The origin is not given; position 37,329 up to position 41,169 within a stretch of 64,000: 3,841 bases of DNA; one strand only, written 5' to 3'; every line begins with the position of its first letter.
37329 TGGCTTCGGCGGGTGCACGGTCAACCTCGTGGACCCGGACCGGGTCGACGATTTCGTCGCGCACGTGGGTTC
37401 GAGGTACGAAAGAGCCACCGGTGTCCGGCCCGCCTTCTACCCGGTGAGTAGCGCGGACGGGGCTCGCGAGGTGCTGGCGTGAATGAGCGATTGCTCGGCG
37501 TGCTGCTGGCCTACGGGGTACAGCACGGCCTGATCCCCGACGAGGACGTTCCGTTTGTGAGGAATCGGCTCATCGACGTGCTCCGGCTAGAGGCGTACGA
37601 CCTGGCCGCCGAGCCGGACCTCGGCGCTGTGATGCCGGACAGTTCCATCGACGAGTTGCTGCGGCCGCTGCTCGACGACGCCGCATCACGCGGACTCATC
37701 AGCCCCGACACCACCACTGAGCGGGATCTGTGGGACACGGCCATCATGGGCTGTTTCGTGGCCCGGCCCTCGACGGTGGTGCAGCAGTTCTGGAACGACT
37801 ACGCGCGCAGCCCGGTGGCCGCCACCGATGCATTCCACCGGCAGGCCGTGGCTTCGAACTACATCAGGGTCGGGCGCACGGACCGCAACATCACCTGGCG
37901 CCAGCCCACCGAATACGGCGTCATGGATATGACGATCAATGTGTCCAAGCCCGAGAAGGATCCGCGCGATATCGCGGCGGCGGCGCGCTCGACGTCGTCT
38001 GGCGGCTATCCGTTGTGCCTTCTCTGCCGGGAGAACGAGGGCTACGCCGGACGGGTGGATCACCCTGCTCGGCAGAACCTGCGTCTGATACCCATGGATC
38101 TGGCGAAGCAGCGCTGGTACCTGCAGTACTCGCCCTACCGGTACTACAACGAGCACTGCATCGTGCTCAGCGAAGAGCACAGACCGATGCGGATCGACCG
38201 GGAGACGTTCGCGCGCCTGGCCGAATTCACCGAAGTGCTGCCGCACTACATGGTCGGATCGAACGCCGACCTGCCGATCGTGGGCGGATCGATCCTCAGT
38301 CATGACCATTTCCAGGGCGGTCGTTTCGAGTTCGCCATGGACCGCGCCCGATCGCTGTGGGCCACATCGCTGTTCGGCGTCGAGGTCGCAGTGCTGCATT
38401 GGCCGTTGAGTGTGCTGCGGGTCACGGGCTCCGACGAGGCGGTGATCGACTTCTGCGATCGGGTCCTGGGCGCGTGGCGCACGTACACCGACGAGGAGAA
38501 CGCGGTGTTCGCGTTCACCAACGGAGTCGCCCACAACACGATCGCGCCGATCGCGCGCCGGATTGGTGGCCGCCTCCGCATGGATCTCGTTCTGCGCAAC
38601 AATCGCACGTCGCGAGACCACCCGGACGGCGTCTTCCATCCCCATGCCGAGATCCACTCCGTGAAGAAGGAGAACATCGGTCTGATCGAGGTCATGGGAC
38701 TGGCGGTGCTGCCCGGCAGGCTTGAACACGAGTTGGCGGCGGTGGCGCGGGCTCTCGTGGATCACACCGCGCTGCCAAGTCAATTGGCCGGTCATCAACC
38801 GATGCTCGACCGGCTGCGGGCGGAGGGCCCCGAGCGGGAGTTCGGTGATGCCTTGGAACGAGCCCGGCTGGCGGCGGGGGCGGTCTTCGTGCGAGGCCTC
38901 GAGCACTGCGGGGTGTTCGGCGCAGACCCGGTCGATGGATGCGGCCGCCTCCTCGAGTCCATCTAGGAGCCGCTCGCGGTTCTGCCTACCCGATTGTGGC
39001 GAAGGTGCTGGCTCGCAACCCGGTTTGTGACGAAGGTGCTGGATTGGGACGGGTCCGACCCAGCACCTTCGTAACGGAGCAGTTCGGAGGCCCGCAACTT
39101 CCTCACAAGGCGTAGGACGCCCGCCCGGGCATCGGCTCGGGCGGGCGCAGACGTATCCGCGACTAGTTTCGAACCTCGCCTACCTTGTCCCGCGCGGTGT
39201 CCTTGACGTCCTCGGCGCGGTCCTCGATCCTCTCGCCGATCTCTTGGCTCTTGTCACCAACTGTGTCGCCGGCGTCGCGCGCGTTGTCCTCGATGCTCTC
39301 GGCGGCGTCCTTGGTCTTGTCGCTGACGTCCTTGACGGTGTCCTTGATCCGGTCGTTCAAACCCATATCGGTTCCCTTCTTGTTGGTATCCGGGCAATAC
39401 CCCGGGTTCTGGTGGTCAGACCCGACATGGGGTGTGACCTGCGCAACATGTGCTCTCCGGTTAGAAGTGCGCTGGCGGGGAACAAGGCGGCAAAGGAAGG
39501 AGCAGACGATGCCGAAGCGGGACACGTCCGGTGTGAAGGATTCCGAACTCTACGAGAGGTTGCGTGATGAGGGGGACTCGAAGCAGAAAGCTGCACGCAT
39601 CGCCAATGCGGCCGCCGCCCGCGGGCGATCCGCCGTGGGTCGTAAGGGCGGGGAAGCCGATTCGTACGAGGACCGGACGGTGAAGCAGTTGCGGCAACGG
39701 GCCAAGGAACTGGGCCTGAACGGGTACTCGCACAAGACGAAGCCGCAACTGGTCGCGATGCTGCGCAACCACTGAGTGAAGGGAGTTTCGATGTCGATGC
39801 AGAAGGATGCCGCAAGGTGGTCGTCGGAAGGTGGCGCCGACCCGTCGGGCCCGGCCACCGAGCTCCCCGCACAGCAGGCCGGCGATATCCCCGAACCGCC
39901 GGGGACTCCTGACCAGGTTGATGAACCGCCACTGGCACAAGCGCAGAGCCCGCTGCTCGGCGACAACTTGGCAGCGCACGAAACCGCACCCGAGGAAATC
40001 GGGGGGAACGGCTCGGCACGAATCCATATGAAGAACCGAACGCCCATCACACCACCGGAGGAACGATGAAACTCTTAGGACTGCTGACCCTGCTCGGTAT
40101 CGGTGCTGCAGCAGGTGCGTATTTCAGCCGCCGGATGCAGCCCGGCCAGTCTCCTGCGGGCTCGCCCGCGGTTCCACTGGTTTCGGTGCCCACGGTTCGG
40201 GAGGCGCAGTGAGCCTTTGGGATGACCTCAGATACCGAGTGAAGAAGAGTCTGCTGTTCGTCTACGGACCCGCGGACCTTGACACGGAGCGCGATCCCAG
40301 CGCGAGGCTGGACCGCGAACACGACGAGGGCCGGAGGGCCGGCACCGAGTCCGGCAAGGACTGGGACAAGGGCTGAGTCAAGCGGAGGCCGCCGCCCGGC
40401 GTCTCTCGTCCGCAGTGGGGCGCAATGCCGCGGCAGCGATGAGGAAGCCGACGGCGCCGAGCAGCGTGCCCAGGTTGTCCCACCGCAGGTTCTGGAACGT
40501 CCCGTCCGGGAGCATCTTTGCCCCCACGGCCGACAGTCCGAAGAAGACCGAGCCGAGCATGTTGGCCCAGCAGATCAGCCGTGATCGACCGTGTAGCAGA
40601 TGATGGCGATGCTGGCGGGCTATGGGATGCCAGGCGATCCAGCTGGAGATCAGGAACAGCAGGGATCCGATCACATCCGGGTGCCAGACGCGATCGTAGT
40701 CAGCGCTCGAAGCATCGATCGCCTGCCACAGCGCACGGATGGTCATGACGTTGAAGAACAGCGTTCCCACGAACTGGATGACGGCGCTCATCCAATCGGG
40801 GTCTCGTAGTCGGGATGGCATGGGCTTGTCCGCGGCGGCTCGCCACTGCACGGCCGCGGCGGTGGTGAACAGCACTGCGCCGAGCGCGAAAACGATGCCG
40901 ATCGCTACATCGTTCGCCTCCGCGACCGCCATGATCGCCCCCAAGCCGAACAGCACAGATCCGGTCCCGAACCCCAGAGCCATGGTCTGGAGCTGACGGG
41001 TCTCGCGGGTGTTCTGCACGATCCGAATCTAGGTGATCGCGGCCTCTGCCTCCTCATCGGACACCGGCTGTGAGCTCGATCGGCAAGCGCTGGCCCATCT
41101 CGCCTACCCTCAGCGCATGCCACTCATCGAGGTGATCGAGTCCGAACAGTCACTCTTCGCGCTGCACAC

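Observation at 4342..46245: Dense, modular hairpin-repeat family (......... arms, CACGTG loop) at 10 intergenic loci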

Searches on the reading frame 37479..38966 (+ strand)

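Call 49: search_protein_families(library=pfam, proteins=[window:37479-38966:+], max_evalue=0.01)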
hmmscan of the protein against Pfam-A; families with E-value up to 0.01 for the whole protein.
window:37479-38966:+ (495 aa): 3 families
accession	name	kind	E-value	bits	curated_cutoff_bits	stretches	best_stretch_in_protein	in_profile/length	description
PF01087.27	GalP_UDP_transf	-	8.8e-30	104.9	22.1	1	68-236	36-184/184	Galactose-1-phosphate uridyl transferase, N-terminal domain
PF02744.22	GalP_UDP_tr_C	-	1.2e-12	48.3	29.2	1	254-428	5-154/165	Galactose-1-phosphate uridyl transferase, C-terminal domain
PF16269.10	DUF4922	-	0.00065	20.1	23.6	1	209-281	76-145/146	Domain of unknown function (DUF4922)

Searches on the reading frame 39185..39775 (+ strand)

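Call 49: search_protein_families(library=pfam, proteins=[window:39185-39775:+], max_evalue=0.01)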
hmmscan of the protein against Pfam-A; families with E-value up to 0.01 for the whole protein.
window:39185-39775:+ (196 aa): 2 families
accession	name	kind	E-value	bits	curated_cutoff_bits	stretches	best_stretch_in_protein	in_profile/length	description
PF23855.1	DUF7218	-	3.7e-18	65.9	27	1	114-158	3-46/47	Family of unknown function (DUF7218)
PF07498.18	Rho_N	-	0.00028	21.2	24.9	1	163-191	4-32/43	Rho termination factor, N-terminal domain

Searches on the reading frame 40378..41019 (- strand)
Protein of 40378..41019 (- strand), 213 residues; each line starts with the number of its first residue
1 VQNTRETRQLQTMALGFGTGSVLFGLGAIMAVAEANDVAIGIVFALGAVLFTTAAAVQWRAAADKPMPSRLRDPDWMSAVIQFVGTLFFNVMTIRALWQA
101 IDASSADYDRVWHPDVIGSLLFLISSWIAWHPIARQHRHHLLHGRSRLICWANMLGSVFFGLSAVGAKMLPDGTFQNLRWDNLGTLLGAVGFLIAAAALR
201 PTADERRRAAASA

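Call 49: search_protein_families(library=pfam, proteins=[window:40378-41019:-], max_evalue=0.01)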
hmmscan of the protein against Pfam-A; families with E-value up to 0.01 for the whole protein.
window:40378-41019:- (213 aa): 2 families
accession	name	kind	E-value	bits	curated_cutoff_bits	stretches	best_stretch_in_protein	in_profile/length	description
PF25587.1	Rv2743c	-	0.00034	20.8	27.7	1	4-80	22-105/237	Rv2743c family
PF14145.11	YrhK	-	0.0067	16.7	26.1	0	116-166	19-52/58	YrhK-like protein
